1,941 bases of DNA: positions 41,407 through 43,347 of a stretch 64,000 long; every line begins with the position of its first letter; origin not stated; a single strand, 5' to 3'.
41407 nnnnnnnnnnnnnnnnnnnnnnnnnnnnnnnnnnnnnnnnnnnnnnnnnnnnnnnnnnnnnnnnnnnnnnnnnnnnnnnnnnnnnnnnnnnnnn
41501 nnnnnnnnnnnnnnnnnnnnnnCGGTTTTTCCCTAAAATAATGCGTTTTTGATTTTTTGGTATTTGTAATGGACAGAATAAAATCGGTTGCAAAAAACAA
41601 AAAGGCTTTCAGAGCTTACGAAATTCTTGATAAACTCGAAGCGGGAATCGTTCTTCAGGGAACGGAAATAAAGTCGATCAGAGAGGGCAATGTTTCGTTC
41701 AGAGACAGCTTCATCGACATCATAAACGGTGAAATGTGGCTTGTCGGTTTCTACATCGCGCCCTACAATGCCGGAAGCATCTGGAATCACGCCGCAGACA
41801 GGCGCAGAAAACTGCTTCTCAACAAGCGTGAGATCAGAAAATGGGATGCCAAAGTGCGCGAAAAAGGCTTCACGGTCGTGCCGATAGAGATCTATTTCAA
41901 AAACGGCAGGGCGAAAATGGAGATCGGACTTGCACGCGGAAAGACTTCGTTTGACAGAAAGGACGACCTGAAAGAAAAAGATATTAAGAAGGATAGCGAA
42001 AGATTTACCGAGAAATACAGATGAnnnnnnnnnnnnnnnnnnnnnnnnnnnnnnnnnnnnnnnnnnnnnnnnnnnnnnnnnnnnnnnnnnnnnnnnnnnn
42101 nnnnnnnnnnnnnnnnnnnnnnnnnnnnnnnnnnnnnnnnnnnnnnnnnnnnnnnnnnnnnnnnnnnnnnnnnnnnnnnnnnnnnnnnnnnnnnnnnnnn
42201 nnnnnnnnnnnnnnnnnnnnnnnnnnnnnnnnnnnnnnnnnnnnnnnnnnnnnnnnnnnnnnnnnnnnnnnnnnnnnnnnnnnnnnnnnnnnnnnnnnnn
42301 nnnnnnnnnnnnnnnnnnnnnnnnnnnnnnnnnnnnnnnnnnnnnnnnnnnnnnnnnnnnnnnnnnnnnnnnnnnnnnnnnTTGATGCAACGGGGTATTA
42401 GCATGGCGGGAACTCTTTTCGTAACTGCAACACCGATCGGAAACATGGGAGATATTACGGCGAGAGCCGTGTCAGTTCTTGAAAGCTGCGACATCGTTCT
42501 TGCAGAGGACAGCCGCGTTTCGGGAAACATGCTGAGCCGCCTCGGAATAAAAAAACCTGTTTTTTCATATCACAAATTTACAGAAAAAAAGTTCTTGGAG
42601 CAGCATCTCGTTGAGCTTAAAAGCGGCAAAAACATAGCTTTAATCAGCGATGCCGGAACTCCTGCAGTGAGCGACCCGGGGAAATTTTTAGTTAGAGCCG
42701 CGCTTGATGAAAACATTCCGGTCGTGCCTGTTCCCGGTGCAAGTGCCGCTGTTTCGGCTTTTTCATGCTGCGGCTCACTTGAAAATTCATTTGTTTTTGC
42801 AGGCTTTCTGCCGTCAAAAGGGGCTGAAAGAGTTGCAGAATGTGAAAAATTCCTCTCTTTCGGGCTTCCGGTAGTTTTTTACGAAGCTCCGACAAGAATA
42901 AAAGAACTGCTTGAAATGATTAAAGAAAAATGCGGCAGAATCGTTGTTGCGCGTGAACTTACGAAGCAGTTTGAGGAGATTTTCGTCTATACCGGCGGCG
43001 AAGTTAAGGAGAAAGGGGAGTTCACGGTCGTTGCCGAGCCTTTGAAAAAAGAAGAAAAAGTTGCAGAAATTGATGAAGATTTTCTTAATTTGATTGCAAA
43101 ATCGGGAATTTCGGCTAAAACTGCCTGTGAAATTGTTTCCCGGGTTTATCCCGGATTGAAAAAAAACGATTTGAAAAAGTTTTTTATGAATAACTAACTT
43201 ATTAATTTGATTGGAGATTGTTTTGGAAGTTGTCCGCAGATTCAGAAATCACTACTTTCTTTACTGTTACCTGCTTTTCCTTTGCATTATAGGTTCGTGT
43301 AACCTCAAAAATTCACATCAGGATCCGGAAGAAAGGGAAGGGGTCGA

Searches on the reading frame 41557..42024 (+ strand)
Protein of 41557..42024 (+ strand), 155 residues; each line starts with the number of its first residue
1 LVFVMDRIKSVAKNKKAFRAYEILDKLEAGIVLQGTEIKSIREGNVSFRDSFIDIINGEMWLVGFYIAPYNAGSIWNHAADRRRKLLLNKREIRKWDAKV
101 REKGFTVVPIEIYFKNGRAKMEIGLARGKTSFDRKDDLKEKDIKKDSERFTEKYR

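Call 8: search_protein_families(library=pfam, proteins=[window:41557-42024:+], max_evalue=0.001)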
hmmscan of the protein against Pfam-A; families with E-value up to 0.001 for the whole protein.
window:41557-42024:+ (155 aa): 1 family
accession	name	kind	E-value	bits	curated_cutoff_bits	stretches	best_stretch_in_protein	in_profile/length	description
PF01668.23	SmpB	-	9.5e-56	188.2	27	1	11-151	1-141/143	SmpB protein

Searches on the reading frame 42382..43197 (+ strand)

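Call 8: search_protein_families(library=pfam, proteins=[window:42382-43197:+], max_evalue=0.001)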
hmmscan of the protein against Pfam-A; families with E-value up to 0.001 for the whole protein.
window:42382-43197:+ (271 aa): 1 family
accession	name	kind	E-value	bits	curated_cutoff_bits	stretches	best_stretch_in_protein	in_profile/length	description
PF00590.25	TP_methylase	-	1.7e-25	90.7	27.8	1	15-208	5-211/212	Tetrapyrrole (Corrin/Porphyrin) Methylases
